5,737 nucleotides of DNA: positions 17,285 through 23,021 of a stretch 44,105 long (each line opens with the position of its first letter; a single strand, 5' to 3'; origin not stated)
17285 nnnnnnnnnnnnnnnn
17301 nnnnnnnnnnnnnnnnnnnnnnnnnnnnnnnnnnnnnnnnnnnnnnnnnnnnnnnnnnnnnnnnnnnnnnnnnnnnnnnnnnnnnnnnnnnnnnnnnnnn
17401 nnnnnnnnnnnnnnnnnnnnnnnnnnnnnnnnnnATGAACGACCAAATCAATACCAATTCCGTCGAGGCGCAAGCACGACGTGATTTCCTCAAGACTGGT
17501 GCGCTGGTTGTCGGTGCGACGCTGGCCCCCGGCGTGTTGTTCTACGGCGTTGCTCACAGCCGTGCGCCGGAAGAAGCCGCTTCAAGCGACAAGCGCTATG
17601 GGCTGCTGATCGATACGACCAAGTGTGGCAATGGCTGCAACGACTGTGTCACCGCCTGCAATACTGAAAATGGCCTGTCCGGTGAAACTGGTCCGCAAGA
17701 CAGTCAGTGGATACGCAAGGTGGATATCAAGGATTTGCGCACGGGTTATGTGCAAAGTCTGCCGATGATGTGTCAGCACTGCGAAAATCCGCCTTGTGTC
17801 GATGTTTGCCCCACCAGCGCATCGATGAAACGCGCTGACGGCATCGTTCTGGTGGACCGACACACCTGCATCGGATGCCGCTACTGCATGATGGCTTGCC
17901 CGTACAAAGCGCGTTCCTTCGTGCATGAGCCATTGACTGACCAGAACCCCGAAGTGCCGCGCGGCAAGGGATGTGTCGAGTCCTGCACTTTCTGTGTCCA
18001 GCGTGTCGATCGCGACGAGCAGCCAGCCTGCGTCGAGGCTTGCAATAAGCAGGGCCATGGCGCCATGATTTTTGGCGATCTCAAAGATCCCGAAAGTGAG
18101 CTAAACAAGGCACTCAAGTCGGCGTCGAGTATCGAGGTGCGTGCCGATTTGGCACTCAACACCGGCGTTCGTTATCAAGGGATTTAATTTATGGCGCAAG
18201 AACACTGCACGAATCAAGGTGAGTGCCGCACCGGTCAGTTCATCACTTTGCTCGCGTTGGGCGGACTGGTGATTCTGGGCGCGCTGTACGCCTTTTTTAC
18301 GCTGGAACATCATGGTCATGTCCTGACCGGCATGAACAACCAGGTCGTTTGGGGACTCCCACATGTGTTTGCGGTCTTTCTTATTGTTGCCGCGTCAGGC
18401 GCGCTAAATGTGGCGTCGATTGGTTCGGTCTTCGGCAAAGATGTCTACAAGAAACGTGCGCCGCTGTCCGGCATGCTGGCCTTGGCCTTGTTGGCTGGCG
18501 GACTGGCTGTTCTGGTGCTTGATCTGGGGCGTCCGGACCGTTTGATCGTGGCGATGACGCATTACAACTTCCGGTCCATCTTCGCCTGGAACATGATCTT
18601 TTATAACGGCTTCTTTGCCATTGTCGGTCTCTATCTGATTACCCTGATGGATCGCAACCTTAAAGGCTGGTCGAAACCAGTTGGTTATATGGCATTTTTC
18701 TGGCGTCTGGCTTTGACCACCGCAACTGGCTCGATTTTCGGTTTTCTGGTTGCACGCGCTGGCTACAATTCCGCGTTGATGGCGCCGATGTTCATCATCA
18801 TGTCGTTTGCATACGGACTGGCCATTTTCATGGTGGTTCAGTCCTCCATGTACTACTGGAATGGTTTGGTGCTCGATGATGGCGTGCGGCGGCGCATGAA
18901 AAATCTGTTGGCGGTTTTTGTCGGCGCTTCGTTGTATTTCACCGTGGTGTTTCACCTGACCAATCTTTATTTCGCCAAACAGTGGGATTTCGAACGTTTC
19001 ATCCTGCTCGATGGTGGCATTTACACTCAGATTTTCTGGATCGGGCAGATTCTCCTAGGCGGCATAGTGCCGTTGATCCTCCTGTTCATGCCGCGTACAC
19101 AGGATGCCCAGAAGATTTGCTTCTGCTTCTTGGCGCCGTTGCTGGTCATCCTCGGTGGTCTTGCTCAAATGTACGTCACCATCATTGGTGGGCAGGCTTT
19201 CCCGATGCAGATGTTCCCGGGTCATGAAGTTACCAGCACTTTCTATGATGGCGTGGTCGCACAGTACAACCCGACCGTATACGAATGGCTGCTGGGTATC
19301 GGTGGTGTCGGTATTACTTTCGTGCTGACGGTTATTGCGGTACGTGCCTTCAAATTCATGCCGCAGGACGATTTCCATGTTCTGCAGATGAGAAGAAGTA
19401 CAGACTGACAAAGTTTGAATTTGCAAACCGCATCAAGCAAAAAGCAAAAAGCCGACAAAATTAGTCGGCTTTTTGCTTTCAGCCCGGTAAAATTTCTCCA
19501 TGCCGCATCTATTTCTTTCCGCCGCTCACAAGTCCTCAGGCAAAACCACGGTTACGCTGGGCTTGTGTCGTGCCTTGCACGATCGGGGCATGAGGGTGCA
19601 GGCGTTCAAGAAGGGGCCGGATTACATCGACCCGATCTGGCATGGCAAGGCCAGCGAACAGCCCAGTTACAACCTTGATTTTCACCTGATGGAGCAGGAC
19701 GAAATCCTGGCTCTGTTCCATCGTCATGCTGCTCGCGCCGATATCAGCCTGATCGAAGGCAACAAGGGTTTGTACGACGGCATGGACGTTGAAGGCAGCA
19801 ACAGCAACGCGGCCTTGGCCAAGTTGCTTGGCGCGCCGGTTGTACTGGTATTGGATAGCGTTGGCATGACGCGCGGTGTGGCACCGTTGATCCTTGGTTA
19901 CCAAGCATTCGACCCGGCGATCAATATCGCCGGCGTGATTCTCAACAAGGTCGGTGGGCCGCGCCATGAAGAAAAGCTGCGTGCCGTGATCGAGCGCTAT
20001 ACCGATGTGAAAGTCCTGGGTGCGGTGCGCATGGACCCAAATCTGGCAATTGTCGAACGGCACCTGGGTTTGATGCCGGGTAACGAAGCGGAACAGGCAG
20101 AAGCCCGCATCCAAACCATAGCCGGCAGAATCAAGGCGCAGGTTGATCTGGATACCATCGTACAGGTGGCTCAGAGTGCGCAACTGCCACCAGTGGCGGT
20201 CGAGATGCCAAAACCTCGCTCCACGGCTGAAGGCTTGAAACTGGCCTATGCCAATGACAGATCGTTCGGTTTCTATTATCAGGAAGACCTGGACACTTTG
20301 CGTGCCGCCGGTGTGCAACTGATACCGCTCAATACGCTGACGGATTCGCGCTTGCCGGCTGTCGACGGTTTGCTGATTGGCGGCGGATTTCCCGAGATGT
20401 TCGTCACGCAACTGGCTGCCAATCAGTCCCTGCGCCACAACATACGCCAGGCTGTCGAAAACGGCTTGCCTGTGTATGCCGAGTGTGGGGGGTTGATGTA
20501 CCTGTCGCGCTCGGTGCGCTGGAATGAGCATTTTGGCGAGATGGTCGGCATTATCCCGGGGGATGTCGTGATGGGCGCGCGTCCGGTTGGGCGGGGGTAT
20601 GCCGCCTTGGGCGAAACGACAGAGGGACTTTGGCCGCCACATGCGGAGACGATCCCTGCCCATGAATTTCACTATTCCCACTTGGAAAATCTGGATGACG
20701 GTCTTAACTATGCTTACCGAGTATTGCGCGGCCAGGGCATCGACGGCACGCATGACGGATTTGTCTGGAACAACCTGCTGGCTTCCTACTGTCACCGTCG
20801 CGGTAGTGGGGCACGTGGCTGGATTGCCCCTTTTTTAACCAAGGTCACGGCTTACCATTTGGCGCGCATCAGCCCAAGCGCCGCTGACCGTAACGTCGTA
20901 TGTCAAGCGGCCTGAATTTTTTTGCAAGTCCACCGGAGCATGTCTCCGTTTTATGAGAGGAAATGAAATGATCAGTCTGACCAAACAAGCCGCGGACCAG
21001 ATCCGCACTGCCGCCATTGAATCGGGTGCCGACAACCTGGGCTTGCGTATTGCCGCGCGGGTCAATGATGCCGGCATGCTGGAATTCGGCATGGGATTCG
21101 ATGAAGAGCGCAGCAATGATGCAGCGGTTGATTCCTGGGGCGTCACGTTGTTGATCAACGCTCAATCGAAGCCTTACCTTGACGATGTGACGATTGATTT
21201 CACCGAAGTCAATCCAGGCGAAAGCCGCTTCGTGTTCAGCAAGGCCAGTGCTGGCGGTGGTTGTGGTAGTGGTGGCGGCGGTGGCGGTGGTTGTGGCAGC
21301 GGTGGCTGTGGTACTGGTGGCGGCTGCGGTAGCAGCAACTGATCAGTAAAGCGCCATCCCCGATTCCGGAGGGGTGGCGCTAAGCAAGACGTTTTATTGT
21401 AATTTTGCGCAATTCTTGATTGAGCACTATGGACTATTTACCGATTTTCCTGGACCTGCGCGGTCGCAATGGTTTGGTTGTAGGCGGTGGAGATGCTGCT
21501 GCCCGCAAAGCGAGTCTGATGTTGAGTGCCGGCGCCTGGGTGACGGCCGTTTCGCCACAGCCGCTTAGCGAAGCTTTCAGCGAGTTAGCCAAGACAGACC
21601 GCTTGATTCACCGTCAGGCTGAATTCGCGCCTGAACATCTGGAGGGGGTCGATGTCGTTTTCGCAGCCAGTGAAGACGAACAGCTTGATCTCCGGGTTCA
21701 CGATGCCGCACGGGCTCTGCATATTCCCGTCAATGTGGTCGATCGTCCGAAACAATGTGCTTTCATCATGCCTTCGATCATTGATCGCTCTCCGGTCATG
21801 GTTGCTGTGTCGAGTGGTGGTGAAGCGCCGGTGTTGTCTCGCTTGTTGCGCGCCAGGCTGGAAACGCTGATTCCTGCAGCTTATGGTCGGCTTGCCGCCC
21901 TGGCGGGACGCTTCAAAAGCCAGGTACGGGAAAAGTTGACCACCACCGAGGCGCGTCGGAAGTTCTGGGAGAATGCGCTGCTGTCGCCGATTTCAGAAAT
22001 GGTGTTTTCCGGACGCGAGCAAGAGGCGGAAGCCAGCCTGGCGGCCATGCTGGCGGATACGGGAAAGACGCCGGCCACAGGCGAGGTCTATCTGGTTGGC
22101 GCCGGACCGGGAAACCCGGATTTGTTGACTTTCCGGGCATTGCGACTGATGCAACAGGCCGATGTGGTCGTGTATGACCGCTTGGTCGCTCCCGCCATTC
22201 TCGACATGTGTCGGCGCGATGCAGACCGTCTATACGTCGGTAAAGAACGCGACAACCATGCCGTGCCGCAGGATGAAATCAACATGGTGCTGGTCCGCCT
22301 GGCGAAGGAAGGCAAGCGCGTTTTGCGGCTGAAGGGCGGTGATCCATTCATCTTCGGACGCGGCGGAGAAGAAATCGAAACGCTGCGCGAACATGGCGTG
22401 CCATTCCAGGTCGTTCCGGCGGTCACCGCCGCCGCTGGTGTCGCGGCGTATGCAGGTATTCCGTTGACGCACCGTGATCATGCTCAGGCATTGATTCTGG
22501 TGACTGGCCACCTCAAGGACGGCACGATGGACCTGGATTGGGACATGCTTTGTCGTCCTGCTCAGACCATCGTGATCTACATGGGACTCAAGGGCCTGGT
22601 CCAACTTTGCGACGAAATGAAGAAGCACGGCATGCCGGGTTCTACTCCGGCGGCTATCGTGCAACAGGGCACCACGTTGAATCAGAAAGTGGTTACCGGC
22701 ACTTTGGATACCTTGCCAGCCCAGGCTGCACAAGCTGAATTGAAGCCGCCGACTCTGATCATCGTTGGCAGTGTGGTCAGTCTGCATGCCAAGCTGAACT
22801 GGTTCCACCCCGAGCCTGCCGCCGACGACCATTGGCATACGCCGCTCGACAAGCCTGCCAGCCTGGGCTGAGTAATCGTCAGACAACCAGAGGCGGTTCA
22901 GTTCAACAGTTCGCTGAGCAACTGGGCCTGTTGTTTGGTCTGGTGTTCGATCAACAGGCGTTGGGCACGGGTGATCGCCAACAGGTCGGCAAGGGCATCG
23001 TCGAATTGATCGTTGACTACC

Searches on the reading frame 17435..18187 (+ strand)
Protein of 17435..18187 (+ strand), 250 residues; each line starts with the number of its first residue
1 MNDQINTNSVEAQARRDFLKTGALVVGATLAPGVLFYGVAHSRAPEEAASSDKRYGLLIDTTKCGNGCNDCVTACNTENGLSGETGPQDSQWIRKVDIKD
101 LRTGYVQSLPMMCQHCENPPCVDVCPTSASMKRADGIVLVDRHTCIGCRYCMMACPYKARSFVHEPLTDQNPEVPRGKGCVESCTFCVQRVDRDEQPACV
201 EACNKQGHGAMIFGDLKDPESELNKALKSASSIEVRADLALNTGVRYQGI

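Call 85: search_protein_families(library=pfam, proteins=[window:17435-18187:+], max_evalue=0.001)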
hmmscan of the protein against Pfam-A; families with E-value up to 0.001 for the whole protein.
window:17435-18187:+ (250 aa): 9 families
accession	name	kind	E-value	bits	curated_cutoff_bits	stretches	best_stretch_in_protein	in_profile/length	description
PF13247.11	Fer4_11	-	1.2e-17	64.4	26.2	1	108-205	5-92/100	4Fe-4S dicluster domain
PF12838.12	Fer4_7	-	2e-10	41.4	27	1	66-129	3-52/52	4Fe-4S dicluster domain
PF13187.11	Fer4_9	-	4.5e-08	33.4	27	1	145-206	2-50/52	4Fe-4S dicluster domain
PF12837.12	Fer4_6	-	1.1e-07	31.8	25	1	137-159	1-23/24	4Fe-4S binding domain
PF14697.11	Fer4_21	-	7.1e-07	29.7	35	0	140-189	3-49/59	4Fe-4S dicluster domain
PF13237.11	Fer4_10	-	9.7e-07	29.1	25.5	2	138-203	2-52/53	4Fe-4S dicluster domain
PF00037.32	Fer4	-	4e-06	26.9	21.1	1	140-160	3-23/24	4Fe-4S binding domain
PF12797.12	Fer4_2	-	4.3e-06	26.8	24.5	1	137-157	2-22/22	4Fe-4S binding domain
PF25160.1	LdpA_Fe-S-bd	-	0.00091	19.4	27.6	1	116-158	5-41/49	LdpA Fe-S cluster-binding domain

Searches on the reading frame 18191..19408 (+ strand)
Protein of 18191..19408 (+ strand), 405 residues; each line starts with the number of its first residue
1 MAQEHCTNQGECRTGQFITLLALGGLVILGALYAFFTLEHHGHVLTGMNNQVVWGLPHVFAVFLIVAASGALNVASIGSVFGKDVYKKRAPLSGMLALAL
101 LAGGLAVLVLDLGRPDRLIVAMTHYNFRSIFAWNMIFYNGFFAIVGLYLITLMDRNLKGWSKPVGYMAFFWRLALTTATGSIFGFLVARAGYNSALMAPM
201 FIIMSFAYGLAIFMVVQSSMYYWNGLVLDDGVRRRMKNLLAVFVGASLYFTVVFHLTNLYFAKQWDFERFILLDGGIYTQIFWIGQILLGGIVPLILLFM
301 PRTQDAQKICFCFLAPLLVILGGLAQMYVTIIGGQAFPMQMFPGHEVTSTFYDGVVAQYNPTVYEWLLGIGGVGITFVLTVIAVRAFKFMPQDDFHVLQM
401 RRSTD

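Call 85: search_protein_families(library=pfam, proteins=[window:18191-19408:+], max_evalue=0.001)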
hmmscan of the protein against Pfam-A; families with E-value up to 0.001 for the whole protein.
window:18191-19408:+ (405 aa): 1 family
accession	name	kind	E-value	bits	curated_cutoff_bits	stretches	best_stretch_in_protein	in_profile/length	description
PF03916.19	NrfD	-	1.3e-46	160.1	25.8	1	45-337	2-311/313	Polysulphide reductase, NrfD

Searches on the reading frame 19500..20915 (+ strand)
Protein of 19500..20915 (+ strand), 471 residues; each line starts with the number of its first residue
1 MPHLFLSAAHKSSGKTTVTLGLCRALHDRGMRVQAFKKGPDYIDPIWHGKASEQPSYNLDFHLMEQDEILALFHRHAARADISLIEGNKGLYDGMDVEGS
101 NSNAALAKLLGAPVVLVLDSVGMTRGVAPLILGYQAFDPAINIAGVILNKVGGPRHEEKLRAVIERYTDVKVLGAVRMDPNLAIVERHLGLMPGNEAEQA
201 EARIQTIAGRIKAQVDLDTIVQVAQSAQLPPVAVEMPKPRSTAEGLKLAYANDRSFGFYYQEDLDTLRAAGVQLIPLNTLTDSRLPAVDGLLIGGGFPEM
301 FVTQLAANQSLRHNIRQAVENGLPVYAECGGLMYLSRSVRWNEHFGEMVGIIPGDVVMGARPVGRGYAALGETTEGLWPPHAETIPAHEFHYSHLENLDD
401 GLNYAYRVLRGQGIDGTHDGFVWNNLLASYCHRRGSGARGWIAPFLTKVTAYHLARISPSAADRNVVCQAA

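Call 85: search_protein_families(library=pfam, proteins=[window:19500-20915:+], max_evalue=0.001)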
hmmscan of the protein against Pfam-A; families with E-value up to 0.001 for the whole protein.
window:19500-20915:+ (471 aa): 3 families
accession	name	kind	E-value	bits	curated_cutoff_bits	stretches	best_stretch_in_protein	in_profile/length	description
PF07685.20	GATase_3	-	1.1e-30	107.2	27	1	248-432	2-188/196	CobB/CobQ-like glutamine amidotransferase domain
PF13500.12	AAA_26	-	1e-18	68.4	27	2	70-182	88-194/198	AAA domain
PF01656.29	CbiA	-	5.1e-16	59.2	25.4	1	13-186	10-120/125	CobQ/CobB/MinD/ParA nucleotide binding domain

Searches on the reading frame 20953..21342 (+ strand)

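Call 85: search_protein_families(library=pfam, proteins=[window:20953-21342:+], max_evalue=0.001)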
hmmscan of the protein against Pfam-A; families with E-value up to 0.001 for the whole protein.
window:20953-21342:+ (129 aa): 1 family
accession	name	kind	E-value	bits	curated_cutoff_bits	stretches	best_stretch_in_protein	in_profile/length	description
PF01521.26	Fe-S_biosyn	-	1.1e-06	29.2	26.3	1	7-87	3-90/110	Iron-sulphur cluster biosynthesis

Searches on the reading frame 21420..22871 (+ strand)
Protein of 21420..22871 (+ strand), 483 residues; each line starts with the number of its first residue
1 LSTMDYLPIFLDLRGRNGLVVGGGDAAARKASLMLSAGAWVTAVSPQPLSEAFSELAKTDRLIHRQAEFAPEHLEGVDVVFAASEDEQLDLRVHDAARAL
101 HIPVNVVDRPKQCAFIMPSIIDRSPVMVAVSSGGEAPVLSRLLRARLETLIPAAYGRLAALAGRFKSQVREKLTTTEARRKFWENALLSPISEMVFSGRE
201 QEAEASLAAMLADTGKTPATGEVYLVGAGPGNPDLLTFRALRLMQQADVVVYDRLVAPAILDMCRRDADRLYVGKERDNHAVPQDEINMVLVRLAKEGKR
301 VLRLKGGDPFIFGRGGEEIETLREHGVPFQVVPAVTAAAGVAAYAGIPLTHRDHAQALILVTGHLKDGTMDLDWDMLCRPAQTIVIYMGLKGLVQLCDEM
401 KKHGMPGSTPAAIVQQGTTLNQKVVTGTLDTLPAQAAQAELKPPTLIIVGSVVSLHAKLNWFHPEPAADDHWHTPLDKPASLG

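Call 85: search_protein_families(library=pfam, proteins=[window:21420-22871:+], max_evalue=0.001)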
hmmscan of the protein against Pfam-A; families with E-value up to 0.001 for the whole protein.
window:21420-22871:+ (483 aa): 4 families
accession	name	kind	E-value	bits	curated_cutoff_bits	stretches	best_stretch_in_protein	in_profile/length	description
PF00590.25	TP_methylase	-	3.5e-56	190.9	27.8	1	223-432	2-211/212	Tetrapyrrole (Corrin/Porphyrin) Methylases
PF13241.12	NAD_binding_7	-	1.2e-27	96.9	22.1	1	9-119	1-104/104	Putative NAD(P)-binding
PF10414.14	CysG_dimeriser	-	5.5e-19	68.1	23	1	154-211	1-58/58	Sirohaem synthase dimerisation region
PF14824.11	Sirohm_synth_M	-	8.2e-06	25.6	25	1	128-148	6-26/28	Sirohaem biosynthesis protein central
